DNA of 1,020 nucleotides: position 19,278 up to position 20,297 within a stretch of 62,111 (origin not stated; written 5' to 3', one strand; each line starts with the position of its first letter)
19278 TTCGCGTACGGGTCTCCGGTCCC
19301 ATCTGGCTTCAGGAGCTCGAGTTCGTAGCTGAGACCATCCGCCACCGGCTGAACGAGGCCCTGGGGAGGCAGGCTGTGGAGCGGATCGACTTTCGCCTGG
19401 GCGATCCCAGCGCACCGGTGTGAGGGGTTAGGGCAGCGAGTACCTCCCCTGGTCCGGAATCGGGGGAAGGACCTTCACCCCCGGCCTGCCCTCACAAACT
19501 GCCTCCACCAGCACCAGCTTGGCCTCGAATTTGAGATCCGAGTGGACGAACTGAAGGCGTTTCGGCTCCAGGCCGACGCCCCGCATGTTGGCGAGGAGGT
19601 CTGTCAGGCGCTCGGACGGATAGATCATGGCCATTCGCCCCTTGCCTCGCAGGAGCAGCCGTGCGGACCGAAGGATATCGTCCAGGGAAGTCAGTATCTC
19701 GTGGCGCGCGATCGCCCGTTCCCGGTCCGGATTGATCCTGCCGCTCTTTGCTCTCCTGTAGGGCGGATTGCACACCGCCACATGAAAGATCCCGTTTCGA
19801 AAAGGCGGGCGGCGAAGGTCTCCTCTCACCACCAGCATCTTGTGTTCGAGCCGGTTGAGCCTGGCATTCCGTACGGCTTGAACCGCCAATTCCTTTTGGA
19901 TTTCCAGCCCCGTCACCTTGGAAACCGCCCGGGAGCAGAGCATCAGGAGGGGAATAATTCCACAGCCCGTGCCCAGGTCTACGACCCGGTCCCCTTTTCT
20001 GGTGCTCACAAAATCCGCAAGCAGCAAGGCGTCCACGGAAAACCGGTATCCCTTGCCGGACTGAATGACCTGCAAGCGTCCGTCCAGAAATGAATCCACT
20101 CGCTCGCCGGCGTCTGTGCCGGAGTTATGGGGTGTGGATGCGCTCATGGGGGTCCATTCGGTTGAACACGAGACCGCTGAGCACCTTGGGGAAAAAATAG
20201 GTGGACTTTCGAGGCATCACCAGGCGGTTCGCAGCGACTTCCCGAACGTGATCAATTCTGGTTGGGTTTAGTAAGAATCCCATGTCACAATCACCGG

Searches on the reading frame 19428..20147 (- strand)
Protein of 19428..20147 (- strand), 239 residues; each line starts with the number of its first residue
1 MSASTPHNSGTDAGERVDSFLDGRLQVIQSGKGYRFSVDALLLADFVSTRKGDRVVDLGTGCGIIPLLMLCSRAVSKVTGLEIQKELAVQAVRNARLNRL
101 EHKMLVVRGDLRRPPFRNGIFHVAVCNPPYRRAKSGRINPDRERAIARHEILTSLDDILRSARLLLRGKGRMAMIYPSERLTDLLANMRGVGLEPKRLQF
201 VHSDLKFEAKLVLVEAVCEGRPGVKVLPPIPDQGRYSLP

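Call 61: search_protein_families(library=pfam, proteins=[window:19428-20147:-], max_evalue=0.00001)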
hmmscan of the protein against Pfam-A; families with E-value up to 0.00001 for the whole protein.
window:19428-20147:- (239 aa): 1 family
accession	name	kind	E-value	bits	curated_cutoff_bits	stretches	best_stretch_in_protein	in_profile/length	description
PF05175.20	MTS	-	8.2e-09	35.8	23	1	42-135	22-113/170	Methyltransferase small domain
